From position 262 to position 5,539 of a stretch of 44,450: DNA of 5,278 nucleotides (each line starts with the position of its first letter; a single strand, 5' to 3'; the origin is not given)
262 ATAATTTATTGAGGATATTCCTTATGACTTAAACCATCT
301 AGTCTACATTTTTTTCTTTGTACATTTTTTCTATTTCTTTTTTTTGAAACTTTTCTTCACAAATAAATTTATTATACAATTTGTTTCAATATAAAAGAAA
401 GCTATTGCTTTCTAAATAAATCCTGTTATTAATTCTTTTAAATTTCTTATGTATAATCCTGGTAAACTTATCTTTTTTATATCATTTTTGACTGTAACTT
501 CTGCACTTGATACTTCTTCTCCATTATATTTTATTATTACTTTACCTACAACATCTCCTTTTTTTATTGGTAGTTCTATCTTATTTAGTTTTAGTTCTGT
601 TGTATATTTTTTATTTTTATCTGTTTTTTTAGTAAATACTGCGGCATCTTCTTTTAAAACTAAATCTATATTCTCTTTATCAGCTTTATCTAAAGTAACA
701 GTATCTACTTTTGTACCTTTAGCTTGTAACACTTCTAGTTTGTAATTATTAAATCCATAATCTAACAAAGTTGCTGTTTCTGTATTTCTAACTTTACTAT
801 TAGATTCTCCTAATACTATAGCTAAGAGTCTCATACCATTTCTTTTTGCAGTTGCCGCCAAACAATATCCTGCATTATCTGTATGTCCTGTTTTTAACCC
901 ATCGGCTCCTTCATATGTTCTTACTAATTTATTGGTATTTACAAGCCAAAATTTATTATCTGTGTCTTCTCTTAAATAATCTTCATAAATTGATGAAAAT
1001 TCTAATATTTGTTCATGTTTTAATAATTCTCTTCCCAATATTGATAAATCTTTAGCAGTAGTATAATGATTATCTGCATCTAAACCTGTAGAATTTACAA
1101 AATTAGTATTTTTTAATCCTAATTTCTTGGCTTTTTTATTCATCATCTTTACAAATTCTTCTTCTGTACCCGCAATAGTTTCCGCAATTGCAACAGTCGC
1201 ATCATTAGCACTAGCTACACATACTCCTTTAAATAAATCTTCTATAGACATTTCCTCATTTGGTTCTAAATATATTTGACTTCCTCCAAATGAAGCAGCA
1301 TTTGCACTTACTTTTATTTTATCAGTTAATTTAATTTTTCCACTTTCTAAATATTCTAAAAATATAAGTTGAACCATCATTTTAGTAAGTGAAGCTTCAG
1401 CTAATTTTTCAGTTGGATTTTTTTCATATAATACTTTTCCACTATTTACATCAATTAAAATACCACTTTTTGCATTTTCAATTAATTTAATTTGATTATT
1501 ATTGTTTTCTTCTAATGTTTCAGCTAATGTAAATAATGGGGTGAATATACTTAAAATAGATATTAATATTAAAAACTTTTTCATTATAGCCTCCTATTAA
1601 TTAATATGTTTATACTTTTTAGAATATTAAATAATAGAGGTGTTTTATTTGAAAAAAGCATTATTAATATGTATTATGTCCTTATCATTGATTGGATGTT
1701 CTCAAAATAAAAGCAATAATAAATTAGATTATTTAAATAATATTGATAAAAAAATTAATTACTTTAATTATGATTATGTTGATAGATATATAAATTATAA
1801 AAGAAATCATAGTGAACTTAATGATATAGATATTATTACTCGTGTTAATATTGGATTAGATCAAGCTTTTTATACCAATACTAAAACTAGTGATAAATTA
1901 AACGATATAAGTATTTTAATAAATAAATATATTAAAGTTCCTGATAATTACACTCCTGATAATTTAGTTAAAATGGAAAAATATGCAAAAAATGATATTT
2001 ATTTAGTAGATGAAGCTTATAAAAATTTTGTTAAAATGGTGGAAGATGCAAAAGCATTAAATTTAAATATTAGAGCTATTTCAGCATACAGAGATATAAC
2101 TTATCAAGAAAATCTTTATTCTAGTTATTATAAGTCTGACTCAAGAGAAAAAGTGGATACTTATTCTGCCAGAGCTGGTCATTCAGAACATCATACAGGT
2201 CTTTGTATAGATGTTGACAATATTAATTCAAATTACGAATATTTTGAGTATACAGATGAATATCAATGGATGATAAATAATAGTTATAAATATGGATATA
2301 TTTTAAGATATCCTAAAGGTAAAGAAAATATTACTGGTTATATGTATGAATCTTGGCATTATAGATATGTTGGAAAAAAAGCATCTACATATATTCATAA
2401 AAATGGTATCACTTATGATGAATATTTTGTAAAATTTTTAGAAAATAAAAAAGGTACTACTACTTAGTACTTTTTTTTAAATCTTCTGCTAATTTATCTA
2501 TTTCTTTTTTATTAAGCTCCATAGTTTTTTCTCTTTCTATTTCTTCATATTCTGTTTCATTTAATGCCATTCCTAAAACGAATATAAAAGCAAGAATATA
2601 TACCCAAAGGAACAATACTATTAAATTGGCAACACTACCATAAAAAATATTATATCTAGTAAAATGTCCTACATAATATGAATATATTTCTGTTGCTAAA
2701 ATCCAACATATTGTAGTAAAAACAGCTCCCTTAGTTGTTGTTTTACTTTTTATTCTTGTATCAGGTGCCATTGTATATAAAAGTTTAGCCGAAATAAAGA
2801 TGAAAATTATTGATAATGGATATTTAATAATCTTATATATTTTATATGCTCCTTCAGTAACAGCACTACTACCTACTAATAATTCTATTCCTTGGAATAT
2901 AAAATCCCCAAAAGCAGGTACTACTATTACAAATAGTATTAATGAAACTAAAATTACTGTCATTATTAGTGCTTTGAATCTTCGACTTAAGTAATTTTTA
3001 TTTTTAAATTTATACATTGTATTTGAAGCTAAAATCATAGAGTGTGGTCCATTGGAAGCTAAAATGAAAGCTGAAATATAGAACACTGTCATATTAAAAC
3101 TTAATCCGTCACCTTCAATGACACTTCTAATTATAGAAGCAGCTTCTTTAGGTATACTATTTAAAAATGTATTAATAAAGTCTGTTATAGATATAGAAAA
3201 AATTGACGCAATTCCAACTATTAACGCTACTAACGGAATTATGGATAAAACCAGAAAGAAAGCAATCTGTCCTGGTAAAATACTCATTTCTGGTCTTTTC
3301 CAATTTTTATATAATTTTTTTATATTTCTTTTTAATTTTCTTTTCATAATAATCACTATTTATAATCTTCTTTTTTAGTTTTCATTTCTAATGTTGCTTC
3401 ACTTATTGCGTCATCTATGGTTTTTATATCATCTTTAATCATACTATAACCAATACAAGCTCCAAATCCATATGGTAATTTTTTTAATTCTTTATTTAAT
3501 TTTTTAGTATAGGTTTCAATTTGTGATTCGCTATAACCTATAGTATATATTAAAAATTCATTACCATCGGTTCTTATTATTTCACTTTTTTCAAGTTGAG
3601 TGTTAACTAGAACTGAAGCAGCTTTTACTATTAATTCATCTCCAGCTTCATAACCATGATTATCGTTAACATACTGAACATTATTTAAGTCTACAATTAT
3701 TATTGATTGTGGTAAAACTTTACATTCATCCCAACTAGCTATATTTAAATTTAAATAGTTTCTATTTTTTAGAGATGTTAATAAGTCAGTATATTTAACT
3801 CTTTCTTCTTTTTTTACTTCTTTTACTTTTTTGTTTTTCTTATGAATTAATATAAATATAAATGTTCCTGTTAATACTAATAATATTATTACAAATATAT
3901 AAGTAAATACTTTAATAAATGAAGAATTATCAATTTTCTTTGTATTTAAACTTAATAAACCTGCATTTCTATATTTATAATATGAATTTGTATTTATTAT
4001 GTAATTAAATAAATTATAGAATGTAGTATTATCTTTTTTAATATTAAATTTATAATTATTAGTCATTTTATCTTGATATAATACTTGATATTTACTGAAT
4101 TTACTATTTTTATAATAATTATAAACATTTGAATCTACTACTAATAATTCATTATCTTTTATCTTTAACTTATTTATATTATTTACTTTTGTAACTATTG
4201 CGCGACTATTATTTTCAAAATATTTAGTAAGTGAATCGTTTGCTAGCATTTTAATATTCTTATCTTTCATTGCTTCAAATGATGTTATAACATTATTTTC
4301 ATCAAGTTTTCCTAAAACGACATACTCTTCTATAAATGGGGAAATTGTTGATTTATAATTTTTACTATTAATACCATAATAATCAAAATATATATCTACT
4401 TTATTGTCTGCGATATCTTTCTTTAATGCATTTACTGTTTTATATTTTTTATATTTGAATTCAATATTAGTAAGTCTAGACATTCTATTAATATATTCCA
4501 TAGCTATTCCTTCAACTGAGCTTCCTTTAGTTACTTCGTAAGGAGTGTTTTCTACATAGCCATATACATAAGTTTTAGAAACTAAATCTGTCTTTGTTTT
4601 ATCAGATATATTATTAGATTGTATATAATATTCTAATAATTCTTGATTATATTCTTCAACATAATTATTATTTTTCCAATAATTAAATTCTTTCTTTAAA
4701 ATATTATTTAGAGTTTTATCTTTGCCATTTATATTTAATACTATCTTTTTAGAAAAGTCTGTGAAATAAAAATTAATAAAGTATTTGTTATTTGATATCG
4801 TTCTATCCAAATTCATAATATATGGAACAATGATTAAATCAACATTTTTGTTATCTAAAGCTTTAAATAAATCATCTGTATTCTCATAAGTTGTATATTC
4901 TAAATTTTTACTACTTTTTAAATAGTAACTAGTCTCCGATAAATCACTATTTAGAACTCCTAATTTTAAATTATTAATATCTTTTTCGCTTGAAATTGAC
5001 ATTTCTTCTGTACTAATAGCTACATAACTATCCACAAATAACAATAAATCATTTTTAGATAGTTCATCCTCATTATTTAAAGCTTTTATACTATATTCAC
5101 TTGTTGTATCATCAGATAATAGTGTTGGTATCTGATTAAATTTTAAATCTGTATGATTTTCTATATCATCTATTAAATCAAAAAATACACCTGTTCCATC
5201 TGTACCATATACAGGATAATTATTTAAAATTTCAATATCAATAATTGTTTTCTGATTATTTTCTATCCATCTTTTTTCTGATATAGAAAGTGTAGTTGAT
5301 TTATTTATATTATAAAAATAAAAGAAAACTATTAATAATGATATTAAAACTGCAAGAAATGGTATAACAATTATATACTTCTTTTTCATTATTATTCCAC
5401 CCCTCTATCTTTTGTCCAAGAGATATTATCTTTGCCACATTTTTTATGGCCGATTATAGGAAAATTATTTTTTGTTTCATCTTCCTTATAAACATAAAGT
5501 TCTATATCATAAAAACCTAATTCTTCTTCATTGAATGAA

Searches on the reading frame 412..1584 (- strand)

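Call 81: search_protein_families(library=pfam, proteins=[window:412-1584:-], max_evalue=0.00001)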
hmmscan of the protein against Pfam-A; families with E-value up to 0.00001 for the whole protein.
window:412-1584:- (390 aa): 3 families
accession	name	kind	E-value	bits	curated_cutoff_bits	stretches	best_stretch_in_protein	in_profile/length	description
PF00768.25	Peptidase_S11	-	2.6e-79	266.5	27.6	1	37-261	11-238/239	D-alanyl-D-alanine carboxypeptidase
PF13354.11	Beta-lactamase2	-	3e-12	46.8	22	1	45-189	6-148/214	Beta-lactamase enzyme family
PF07943.18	PBP5_C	-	8.7e-12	45.5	21.2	1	285-371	5-91/91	Penicillin-binding protein 5, C-terminal domain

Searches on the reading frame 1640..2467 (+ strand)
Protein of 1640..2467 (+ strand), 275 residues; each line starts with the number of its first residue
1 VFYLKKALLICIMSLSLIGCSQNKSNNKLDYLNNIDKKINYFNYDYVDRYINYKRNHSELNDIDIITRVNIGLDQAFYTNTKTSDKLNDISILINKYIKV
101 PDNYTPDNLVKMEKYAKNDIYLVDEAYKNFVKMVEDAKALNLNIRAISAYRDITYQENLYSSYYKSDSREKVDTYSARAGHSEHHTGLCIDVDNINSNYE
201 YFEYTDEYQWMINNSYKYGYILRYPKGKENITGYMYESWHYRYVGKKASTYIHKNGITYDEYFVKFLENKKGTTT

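Call 81: search_protein_families(library=pfam, proteins=[window:1640-2467:+], max_evalue=0.00001)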
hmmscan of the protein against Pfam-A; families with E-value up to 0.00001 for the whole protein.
window:1640-2467:+ (275 aa): 1 family
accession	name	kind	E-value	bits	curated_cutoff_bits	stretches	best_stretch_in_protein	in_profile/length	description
PF02557.22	VanY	-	2.1e-39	134.7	25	1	120-246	2-132/132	D-alanyl-D-alanine carboxypeptidase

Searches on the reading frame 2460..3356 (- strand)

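Call 81: search_protein_families(library=pfam, proteins=[window:2460-3356:-], max_evalue=0.00001)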
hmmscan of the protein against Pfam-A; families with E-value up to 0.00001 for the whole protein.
window:2460-3356:- (298 aa): 1 family
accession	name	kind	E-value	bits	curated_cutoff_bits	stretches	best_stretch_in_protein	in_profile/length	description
PF03631.20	Virul_fac_BrkB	-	1.8e-42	146.2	33.7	1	29-268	10-254/259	Virulence factor BrkB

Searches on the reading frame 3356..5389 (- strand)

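Call 81: search_protein_families(library=pfam, proteins=[window:3356-5389:-], max_evalue=0.00001)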
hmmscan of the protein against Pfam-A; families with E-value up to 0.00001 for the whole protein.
window:3356-5389:- (677 aa): 1 family
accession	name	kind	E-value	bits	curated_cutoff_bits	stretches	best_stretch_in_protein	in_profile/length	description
PF00990.26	GGDEF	-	2.9e-14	53.6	23.8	1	533-674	2-156/161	Diguanylate cyclase, GGDEF domain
